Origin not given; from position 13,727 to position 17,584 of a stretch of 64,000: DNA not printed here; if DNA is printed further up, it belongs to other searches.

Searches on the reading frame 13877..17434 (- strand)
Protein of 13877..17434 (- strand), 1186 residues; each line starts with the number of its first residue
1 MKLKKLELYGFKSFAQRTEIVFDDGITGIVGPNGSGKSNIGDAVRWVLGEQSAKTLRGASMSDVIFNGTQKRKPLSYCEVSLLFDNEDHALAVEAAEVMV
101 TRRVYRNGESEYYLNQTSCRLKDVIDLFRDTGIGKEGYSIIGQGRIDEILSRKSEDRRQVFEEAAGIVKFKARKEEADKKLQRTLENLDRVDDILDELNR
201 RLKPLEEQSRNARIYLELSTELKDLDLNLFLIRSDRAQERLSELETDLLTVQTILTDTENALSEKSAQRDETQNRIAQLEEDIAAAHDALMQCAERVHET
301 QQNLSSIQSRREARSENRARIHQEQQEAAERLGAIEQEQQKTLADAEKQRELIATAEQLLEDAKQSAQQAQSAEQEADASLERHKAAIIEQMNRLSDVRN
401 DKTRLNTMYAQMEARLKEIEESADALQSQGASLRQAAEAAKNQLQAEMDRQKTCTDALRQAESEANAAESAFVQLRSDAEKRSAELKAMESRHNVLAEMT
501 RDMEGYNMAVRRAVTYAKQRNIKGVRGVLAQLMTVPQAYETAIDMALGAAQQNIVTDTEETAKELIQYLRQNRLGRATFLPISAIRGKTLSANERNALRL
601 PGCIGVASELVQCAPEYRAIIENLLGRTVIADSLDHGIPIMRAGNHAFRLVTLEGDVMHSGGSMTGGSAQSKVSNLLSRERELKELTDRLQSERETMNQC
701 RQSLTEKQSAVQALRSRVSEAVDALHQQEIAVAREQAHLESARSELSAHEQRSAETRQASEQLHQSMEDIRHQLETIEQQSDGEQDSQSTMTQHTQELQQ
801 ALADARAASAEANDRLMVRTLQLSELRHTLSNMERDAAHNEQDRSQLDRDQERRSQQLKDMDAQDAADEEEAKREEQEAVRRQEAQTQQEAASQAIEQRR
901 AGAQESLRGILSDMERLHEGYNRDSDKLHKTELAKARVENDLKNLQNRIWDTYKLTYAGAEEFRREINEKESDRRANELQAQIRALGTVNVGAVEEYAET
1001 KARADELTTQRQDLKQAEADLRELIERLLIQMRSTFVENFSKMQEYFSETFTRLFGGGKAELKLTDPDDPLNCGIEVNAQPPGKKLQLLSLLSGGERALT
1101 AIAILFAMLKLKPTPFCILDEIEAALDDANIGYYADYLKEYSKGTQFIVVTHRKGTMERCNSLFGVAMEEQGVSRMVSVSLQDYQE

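Call 39: search_protein_families(library=ncbifam, proteins=[window:13877-17434:-], max_evalue=0.00001)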
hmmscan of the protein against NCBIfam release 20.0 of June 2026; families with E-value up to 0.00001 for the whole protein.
window:13877-17434:- (1186 aa): 11 families
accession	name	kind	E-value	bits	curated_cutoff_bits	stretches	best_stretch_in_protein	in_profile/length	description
TIGR02168.1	SMC_prok_B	equivalog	0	1070.6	567.35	1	2-1181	1-1181/1181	chromosome segregation protein SMC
TIGR02169.1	SMC_prok_A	equivalog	2e-199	665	729.4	1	3-1181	2-1165/1165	chromosome segregation protein SMC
NF045487.1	ASRP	equivalog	2.4e-20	72.7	300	1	670-1151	131-589/593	archaea-specific SMC-related protein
NF003034.1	PRK03918.1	equivalog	2.5e-20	72.1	700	1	1-436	1-434/878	DNA double-strand break repair ATPase Rad50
NF045780.1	TrlF_fam_ATP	equivalog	3.7e-18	65.7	350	1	14-488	299-776/944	TrlF family AAA-like ATPase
NF002572.0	PRK02224.1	equivalog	7.5e-12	44.4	1087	1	1-93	1-83/888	DNA double-strand break repair ATPase Rad50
NF041035.1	Rad50_Halo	equivalog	5.8e-11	41.5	1000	1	1-94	1-84/883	DNA double-strand break repair ATPase Rad50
NF002244.0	PRK01156.1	equivalog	2.7e-08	32.4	847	1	1-445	1-447/895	DNA double-strand break repair ATPase Rad50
TIGR00634.1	recN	equivalog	4.6e-08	32.5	407.85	1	15-127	13-124/563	DNA repair protein RecN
NF041034.1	Rad50_Sulf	equivalog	1e-07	30.3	1000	0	1-70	1-65/872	DNA double-strand break repair ATPase Rad50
NF053563.1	Rkd4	equivalog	8.1e-06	24.2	860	1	2-95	2-89/747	arcadin-4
